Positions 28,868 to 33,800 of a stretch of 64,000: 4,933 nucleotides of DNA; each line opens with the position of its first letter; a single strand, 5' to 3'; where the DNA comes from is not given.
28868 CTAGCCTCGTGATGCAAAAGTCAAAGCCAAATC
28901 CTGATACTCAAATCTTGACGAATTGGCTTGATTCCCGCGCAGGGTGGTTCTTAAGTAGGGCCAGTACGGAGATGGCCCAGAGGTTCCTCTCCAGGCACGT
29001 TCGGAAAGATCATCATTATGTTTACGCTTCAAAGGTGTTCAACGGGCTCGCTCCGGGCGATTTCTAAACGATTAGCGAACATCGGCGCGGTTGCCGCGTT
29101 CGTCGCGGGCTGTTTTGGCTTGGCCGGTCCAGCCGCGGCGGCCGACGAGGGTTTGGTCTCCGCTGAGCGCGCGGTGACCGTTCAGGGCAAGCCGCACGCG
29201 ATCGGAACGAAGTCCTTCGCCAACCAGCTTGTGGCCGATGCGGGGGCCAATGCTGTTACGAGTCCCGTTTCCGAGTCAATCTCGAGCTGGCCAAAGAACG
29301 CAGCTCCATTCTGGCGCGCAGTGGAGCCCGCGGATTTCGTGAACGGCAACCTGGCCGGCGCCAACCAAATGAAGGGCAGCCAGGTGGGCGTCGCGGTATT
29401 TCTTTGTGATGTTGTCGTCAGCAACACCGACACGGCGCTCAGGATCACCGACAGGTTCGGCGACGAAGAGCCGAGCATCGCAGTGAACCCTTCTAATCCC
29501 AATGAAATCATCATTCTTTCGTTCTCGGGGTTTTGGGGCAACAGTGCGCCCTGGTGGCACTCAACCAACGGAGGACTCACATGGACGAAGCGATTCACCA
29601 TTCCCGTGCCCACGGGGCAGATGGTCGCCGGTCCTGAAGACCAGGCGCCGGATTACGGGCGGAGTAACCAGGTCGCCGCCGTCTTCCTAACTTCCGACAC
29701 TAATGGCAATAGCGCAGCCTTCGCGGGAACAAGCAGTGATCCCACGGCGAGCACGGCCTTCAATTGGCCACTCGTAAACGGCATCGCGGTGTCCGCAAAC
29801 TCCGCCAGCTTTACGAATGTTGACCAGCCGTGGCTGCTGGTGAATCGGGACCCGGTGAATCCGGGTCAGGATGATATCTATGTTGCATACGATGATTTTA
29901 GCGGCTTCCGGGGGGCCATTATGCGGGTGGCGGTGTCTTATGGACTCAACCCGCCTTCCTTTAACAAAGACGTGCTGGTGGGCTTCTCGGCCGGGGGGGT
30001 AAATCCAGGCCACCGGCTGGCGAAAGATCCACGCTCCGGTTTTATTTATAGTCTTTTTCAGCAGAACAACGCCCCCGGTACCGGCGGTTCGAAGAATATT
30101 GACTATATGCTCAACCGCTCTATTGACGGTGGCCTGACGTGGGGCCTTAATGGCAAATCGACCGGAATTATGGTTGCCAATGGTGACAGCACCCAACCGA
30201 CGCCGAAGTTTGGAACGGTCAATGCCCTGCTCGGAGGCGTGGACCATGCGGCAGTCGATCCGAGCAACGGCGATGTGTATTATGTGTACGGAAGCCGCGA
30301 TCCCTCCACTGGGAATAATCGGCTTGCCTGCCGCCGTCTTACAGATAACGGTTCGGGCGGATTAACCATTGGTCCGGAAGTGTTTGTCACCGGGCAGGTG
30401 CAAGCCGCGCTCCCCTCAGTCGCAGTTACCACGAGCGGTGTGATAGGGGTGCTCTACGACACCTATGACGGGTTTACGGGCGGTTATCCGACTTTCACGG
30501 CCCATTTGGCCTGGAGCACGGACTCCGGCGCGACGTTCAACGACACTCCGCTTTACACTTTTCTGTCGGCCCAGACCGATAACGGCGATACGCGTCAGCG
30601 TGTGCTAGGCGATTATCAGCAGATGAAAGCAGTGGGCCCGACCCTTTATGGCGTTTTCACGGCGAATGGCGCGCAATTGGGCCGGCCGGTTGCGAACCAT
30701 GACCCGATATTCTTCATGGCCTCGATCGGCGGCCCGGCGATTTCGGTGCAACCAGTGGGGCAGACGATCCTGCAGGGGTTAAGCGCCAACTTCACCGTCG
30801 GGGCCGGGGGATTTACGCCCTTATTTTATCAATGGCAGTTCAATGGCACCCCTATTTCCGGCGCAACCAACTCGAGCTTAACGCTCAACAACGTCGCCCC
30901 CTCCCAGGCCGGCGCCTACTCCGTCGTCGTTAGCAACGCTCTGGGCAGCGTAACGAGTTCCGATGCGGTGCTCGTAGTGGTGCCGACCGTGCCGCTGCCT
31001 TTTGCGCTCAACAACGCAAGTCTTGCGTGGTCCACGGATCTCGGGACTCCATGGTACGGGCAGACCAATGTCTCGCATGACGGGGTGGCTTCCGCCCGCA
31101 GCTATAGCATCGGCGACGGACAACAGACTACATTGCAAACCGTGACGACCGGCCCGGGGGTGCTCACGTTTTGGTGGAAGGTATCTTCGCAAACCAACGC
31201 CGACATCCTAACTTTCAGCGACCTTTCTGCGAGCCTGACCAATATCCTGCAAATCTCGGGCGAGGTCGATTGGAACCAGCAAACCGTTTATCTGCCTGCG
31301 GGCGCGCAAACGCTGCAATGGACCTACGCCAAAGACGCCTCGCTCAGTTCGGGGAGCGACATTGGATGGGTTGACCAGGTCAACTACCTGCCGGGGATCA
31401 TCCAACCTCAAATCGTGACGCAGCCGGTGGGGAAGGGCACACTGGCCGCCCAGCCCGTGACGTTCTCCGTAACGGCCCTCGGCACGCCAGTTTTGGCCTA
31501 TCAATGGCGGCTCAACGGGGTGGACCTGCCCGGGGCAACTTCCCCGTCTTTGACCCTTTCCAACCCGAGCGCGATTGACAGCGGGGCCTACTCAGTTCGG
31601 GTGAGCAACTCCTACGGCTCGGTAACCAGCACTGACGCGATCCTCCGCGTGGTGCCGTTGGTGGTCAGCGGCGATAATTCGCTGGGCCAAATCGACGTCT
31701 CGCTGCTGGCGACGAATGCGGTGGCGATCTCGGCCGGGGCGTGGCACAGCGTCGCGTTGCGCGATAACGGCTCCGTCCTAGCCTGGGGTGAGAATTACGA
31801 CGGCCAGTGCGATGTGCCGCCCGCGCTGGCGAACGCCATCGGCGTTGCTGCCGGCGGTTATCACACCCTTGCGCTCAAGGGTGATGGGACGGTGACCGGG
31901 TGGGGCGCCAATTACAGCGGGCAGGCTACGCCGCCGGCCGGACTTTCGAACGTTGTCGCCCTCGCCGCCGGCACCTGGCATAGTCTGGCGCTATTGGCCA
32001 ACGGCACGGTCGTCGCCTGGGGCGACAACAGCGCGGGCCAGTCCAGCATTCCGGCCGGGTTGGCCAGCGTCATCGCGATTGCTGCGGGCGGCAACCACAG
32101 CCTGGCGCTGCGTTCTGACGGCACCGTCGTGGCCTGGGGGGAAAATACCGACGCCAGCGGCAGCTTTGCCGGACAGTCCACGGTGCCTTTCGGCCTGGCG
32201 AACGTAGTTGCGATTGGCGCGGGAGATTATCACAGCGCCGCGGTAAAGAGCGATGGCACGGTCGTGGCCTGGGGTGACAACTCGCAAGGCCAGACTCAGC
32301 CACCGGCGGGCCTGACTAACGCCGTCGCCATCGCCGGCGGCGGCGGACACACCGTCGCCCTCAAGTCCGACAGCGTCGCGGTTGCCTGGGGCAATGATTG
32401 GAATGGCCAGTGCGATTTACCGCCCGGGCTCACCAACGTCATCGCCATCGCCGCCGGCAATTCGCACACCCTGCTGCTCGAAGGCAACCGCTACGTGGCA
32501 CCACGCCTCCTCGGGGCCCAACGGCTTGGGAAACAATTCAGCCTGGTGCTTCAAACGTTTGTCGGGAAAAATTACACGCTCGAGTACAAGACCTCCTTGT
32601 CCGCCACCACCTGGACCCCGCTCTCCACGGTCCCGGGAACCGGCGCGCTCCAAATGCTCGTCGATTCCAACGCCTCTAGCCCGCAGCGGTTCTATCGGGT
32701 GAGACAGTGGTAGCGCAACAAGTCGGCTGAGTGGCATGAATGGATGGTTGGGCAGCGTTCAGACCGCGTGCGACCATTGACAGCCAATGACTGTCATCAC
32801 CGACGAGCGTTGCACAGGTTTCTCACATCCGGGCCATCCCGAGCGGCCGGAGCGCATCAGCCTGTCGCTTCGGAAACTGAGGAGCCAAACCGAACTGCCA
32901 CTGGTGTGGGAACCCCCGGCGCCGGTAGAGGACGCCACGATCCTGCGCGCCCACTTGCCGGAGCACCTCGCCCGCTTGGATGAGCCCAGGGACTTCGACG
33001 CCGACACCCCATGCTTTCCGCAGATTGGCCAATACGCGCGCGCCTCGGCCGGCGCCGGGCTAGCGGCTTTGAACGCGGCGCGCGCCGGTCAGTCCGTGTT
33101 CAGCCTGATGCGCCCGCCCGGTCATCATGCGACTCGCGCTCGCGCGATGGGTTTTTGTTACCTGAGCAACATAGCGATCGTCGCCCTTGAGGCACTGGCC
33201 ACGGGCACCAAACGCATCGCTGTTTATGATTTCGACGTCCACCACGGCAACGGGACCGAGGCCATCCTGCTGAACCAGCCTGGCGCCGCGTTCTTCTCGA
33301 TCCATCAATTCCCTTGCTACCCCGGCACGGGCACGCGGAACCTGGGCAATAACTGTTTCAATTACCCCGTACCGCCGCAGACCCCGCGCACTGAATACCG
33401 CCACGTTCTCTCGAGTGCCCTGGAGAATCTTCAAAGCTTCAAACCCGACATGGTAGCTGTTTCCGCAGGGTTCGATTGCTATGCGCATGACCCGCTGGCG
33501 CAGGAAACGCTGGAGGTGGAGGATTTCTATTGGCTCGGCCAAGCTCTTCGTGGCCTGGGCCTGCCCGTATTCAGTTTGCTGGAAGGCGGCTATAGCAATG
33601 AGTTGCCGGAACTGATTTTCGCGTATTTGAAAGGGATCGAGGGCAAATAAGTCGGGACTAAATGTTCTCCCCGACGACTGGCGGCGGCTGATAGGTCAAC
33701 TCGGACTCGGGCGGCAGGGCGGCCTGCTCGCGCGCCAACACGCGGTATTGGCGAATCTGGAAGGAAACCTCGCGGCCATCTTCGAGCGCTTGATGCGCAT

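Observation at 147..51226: Dispersed family of degenerate heptanucleotide (7-8 nt) tandem arrays at 15 or more loci, reusing the same unit vocabulary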

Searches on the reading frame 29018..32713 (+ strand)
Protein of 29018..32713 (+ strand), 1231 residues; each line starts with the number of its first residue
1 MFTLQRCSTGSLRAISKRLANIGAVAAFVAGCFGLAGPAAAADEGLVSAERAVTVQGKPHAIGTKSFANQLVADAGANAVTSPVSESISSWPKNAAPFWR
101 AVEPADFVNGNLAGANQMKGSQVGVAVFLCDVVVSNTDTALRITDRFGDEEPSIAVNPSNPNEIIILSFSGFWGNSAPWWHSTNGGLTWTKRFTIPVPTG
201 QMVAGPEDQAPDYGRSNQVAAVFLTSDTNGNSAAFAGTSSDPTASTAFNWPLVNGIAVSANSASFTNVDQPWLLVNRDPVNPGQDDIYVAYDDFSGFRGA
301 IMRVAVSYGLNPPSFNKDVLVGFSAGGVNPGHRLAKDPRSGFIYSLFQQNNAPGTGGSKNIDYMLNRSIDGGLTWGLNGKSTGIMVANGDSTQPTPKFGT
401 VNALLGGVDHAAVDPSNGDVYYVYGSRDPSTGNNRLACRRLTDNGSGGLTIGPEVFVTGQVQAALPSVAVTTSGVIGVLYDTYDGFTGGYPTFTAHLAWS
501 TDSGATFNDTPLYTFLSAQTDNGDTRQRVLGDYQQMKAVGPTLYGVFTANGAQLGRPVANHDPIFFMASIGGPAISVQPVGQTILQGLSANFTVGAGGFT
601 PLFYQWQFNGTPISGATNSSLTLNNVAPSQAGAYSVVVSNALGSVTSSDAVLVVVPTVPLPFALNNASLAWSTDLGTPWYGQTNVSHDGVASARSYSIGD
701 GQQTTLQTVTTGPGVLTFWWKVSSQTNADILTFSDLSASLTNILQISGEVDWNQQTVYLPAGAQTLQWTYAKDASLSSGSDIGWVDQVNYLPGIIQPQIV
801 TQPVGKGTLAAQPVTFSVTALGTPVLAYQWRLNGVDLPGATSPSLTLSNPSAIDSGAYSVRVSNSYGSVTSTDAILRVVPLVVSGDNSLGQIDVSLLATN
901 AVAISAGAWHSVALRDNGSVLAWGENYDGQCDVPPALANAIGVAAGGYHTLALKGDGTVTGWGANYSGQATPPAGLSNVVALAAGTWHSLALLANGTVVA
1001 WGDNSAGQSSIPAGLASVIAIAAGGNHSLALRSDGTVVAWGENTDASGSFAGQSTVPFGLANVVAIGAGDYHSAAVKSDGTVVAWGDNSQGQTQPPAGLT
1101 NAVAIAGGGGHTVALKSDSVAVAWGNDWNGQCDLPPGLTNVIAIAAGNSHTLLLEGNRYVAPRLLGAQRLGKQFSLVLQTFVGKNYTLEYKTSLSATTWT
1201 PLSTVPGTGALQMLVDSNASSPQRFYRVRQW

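Call 11: search_protein_families(library=pfam, proteins=[window:29018-32713:+])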
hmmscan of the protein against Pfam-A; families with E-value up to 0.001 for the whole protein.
window:29018-32713:+ (1231 aa): 7 families
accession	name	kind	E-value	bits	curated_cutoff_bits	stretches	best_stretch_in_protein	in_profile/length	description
PF13540.12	RCC1_2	-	2.3e-55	183.5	22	5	1063-1092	1-30/30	Regulator of chromosome condensation (RCC1) repeat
PF25390.1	WD40_RLD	-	8.4e-53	180.4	150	2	940-1155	33-314/363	RCC1-like domain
PF13927.12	Ig_3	-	2.5e-18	66.8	30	2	573-640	2-78/78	Immunoglobulin domain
PF07679.22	I-set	-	2.4e-12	47.2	23.7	1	573-648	1-85/90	Immunoglobulin I-set domain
PF13895.12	Ig_2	-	9.9e-09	35.8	27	0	604-654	31-78/79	Immunoglobulin domain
PF00415.24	RCC1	-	2.4e-07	31.7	21.7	0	917-953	1-50/50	Regulator of chromosome condensation (RCC1) repeat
PF07686.23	V-set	-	0.00012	22.7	26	0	836-878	66-108/109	Immunoglobulin V-set domain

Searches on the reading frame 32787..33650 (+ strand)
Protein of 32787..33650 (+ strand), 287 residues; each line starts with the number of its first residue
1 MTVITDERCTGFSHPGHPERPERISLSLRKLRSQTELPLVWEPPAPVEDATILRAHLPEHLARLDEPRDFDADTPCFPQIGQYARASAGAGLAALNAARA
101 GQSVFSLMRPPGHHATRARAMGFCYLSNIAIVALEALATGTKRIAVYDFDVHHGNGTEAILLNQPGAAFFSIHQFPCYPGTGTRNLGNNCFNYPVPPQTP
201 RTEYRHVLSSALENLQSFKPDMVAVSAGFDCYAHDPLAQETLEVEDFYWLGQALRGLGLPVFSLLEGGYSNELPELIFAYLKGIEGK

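Call 60: search_protein_families(library=pfam, max_evalue=0.00001, proteins=[window:32787-33650:+])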
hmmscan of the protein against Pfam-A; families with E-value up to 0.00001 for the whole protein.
window:32787-33650:+ (287 aa): 1 family
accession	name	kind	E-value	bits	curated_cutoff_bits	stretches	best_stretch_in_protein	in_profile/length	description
PF00850.24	Hist_deacetyl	-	1.5e-62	212.1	27.9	1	17-272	1-285/298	Histone deacetylase domain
